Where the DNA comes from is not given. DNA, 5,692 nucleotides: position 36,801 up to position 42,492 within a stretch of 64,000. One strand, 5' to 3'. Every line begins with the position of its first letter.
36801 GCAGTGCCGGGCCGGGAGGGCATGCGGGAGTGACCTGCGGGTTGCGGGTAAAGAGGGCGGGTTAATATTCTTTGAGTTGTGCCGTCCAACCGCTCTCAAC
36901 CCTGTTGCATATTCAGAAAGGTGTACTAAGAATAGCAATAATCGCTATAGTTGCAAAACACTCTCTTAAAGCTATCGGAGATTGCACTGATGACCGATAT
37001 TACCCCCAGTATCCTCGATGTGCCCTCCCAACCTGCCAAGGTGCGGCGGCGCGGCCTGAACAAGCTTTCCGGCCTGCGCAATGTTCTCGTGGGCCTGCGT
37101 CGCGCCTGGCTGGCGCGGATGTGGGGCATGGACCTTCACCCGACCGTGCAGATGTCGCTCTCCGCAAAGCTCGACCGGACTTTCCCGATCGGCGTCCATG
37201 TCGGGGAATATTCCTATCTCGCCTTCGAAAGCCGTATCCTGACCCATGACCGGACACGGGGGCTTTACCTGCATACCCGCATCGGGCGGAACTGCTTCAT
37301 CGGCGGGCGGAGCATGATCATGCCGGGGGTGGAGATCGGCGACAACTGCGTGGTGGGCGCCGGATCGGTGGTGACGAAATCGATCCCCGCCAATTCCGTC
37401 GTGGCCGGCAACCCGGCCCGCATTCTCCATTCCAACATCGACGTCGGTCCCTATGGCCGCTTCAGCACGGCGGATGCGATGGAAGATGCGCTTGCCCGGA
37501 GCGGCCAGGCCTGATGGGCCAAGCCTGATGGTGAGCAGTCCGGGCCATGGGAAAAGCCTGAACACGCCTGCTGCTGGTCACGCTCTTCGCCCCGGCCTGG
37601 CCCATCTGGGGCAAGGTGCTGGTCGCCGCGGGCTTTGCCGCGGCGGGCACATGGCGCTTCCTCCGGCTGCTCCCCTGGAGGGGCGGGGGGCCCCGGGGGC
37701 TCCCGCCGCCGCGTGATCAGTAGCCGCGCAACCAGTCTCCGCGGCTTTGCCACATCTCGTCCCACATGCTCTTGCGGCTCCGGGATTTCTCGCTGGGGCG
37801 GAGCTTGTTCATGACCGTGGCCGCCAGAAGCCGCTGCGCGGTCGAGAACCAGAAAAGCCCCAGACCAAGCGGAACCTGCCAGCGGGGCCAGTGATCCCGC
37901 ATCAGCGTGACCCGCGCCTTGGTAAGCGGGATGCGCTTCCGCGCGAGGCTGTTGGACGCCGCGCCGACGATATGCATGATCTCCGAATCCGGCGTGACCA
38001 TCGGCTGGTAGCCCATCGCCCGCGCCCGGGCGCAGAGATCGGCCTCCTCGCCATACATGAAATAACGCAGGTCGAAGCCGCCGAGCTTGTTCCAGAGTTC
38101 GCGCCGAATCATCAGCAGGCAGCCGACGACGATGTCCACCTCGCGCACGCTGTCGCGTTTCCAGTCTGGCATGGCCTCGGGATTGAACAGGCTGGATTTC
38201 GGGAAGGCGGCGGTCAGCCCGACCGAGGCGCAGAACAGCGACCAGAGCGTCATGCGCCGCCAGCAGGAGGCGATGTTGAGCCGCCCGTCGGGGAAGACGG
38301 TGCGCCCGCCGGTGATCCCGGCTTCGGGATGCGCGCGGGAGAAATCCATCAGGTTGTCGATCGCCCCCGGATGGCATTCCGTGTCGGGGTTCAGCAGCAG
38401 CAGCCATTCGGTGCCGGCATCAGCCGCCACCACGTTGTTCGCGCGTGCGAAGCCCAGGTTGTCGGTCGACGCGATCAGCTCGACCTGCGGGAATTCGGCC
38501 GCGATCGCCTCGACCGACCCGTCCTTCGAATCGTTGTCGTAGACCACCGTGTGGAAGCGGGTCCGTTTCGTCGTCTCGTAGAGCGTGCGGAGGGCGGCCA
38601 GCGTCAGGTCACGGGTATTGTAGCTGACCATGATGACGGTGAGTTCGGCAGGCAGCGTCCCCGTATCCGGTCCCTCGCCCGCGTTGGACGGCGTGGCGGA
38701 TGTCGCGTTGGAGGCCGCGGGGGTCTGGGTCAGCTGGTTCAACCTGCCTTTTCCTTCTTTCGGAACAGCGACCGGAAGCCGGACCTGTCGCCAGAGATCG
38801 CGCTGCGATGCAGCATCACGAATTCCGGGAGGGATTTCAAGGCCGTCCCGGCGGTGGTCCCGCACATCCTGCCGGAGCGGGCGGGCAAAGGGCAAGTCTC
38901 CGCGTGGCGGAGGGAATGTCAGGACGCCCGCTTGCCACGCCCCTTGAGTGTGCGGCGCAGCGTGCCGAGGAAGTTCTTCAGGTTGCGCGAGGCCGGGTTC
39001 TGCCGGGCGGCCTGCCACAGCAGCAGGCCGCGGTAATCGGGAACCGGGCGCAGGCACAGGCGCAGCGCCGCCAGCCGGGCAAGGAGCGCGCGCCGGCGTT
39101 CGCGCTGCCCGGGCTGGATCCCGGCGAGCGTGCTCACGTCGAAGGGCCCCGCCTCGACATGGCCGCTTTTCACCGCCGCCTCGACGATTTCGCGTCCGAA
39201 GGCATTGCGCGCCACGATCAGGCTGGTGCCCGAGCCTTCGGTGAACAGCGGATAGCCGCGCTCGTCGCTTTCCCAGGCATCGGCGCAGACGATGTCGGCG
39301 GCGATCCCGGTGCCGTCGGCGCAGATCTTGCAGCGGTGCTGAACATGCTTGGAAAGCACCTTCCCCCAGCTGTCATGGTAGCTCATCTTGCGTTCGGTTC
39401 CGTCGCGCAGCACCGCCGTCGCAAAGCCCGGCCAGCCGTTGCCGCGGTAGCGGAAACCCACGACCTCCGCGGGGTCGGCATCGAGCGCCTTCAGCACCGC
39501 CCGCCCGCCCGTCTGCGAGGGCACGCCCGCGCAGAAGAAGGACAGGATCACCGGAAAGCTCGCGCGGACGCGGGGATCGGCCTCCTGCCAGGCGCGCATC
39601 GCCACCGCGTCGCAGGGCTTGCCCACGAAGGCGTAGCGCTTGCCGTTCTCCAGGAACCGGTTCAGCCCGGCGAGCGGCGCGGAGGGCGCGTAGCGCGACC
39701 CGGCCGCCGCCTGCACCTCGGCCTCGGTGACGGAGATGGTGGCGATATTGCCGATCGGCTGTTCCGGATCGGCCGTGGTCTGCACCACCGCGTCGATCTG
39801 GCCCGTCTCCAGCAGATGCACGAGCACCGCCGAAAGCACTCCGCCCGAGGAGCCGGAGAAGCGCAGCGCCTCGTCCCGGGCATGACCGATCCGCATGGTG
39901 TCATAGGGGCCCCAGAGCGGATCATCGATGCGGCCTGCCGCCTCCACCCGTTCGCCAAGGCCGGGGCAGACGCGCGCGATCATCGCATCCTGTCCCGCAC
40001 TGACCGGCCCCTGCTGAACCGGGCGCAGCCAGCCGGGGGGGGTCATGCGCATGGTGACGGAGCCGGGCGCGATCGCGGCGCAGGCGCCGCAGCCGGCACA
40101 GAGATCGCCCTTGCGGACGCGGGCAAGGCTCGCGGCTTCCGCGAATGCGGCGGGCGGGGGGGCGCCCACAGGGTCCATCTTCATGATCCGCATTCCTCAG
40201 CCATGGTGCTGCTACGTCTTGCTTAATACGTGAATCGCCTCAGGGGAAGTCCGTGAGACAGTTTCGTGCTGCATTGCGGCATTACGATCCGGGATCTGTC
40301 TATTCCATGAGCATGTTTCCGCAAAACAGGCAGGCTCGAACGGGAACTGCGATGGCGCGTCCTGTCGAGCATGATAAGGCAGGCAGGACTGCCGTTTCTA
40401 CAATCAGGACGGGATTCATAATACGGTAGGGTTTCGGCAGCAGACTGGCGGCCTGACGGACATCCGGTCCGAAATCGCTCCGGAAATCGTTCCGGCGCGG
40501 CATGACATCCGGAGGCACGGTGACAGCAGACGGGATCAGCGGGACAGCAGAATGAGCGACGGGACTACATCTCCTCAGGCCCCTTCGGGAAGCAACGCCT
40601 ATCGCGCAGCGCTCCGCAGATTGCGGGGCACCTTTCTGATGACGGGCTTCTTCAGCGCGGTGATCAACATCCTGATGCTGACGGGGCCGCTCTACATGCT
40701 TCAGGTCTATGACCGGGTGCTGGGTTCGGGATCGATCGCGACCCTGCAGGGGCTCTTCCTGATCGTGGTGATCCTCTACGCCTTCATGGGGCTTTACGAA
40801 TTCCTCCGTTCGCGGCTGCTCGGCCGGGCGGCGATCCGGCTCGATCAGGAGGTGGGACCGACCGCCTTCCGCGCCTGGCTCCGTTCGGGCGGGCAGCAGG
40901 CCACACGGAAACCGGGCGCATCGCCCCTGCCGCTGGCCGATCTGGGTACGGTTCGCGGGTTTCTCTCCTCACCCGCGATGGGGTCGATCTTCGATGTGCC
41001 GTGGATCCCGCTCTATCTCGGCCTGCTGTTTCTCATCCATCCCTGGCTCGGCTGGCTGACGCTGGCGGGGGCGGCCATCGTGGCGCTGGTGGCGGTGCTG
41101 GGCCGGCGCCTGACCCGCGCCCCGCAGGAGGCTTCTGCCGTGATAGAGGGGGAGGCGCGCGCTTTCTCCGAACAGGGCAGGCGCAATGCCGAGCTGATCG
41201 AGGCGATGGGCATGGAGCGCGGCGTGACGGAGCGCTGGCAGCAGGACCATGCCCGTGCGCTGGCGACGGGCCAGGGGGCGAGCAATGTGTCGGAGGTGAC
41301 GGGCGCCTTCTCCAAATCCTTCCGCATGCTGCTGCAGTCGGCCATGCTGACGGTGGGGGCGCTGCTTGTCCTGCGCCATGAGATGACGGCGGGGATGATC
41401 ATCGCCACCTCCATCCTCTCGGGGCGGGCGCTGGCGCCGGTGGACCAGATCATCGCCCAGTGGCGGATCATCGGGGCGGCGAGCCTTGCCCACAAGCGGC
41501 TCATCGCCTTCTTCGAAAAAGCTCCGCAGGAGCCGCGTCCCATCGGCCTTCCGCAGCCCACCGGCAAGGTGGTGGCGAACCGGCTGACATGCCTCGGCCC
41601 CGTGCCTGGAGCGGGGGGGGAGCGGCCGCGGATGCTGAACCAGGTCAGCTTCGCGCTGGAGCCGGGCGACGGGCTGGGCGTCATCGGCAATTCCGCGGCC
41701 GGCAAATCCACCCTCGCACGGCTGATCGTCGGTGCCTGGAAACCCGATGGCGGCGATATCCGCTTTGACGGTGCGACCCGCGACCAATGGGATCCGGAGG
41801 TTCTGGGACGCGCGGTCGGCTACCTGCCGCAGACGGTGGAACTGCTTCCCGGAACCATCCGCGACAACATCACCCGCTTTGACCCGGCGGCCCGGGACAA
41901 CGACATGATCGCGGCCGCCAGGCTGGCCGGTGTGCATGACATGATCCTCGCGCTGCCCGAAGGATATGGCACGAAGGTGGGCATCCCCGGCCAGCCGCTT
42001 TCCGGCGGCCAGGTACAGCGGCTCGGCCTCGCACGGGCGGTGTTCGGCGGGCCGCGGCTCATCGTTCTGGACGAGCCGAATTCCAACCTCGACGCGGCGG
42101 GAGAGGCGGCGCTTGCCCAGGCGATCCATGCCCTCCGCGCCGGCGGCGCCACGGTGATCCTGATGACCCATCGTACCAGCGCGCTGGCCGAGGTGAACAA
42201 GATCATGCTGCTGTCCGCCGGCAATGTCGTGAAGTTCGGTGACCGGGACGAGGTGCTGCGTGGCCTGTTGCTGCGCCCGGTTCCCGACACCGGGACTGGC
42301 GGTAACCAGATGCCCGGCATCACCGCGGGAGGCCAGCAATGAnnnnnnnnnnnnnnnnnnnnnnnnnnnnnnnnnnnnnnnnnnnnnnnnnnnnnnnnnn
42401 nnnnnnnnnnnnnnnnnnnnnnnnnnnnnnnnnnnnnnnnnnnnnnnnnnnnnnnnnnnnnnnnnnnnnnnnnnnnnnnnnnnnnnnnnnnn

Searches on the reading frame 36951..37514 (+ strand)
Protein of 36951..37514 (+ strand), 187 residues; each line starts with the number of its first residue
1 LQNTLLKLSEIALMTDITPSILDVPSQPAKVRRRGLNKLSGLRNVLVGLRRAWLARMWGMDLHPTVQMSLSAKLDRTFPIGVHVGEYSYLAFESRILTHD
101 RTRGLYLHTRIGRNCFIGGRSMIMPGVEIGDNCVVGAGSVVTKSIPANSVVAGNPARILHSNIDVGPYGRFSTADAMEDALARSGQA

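Call 12: search_protein_families(library=pfam, proteins=[window:36951-37514:+], max_evalue=0.001)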
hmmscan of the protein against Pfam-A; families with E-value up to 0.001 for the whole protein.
window:36951-37514:+ (187 aa): 3 families
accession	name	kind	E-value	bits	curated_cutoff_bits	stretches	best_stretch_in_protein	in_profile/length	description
PF14602.12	Hexapep_2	-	7.5e-15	54.8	27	1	109-143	2-34/34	Hexapeptide repeat of succinyl-transferase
PF00132.30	Hexapep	-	2e-14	53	27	1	108-143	1-36/36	Bacterial transferase hexapeptide (six repeats)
PF25084.1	LbH_EIF2B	-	0.00017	22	54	1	109-158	39-87/105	EIF2B subunit epsilon LbH domain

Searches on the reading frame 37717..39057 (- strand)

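Call 12: search_protein_families(library=pfam, proteins=[window:37717-39057:-], max_evalue=0.001)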
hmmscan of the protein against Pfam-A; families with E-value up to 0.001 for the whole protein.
window:37717-39057:- (446 aa): 3 families
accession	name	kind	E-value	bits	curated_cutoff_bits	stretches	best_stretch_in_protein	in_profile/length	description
PF00535.33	Glycos_transf_2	-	1.2e-16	61.6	23.3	1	140-268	1-131/168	Glycosyl transferase family 2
PF13641.12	Glyco_tranf_2_3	-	5.2e-08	33.6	27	1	137-369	2-218/230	Glycosyltransferase like family 2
PF02709.20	Glyco_transf_7C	-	0.00017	21.6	23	1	310-351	19-61/78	N-terminal domain of galactosyltransferase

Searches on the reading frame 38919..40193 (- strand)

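Call 12: search_protein_families(library=pfam, proteins=[window:38919-40193:-], max_evalue=0.001)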
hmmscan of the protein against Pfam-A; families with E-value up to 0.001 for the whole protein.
window:38919-40193:- (424 aa): 2 families
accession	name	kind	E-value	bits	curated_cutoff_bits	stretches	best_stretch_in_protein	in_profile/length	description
PF04432.18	FrhB_FdhB_C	-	2.3e-29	102.6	23.3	1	185-352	2-148/150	Coenzyme F420 hydrogenase/dehydrogenase, beta subunit C terminus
PF04422.18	FrhB_FdhB_N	-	1.1e-17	64.4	22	1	103-174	4-73/78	Coenzyme F420 hydrogenase/dehydrogenase, beta subunit N-term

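Call 99: search_protein_families(library=ncbifam, proteins=[window:38919-40193:-], max_evalue=0.00001)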
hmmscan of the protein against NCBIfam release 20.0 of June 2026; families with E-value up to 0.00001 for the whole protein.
window:38919-40193:- (424 aa): 4 families
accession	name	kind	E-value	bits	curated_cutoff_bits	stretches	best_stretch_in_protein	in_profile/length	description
NF006807.0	PRK09325.1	subfamily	3.1e-15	56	269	1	95-351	5-246/283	coenzyme F420-reducing hydrogenase subunit beta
NF006808.0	PRK09326.1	equivalog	1.4e-14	53.8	444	1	24-303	6-268/341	F420H2 dehydrogenase subunit F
NF040616.1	F420_dehyd_FpoF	exception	3e-14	52.7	475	1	25-303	6-267/337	F420H2 dehydrogenase subunit FpoF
TIGR03289.1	frhB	equivalog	6e-10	38.6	331.5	1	103-205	10-113/275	coenzyme F420 hydrogenase subunit beta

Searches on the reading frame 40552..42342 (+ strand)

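Call 12: search_protein_families(library=pfam, proteins=[window:40552-42342:+], max_evalue=0.001)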
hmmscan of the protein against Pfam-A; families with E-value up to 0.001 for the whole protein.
window:40552-42342:+ (596 aa): 2 families
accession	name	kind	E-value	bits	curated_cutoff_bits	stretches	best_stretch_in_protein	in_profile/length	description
PF00005.33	ABC_tran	-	7.5e-25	88.6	25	1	362-510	1-136/137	ABC transporter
PF00664.28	ABC_membrane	-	3.7e-20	73.2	28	1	29-290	2-267/274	ABC transporter transmembrane region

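Call 99: search_protein_families(library=ncbifam, proteins=[window:40552-42342:+], max_evalue=0.00001)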
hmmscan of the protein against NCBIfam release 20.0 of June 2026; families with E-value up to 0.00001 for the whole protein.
window:40552-42342:+ (596 aa): 176 families (the best 25 are shown)
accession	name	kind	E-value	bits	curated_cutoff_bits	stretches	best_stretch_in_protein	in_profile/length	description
TIGR01842.1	type_I_sec_PrtD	subfamily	1.4e-193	644.4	510.15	1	22-570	2-542/544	type I secretion system permease/ATPase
TIGR03375.1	type_I_sec_LssB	subfamily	1.7e-104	350.6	693.1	1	18-571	141-691/696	type I secretion system permease/ATPase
TIGR01846.1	type_I_sec_HlyB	subfamily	5.8e-84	282.7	725.55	1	19-570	132-680/694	type I secretion system permease/ATPase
TIGR03796.1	NHLM_micro_ABC1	equivalog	3.2e-70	237.2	853.3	1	14-568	142-698/710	NHLP family bacteriocin export ABC transporter peptidase/permease/ATPase subunit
TIGR02857.1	CydD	equivalog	3.6e-51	174.7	435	1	301-553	281-528/529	thiol reductant ABC exporter subunit CydD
TIGR02204.1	MsbA_rel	hypoth_equivalog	4e-51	174.3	780.4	1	158-570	152-563/576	ABC transporter, permease/ATP-binding protein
TIGR03797.1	NHLM_micro_ABC2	equivalog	2e-50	172.1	709.4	1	16-569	126-672/686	NHLP bacteriocin export ABC transporter permease/ATPase subunit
NF052233.1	CphA_assoc_ABC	equivalog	1.3e-48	165.9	880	1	136-569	302-730/766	cyanophycin metabolism-associated ABC transporter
TIGR02868.1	CydC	equivalog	9.4e-47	159.8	329.05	1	160-541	149-529/530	thiol reductant ABC exporter subunit CydC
TIGR00958.1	3a01208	subfamily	1.9e-45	155.4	874.6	1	253-567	390-699/711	antigen peptide transporter 2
TIGR01193.1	bacteriocin_ABC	subfamily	1.4e-42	146.2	523.85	1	34-569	164-696/708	peptide cleavage/export ABC transporter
NF010178.0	PRK13657.1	equivalog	1.8e-42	145.6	733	1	264-569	256-557/588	glucan ABC transporter ATP-binding protein/ permease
NF008055.0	PRK10789.1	equivalog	2.4e-42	145.2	845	1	212-568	206-557/590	SmdA family multidrug ABC transporter permease/ATP-binding protein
TIGR02203.1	MsbA_lipidA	equivalog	5.1e-41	140.8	602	1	61-569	50-556/572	lipid A export permease/ATP-binding protein MsbA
NF045513.1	HepA_fam_ABC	equivalog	2.5e-39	135.2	725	1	360-569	388-596/610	heterocyst formation ABC transporter subunit HepA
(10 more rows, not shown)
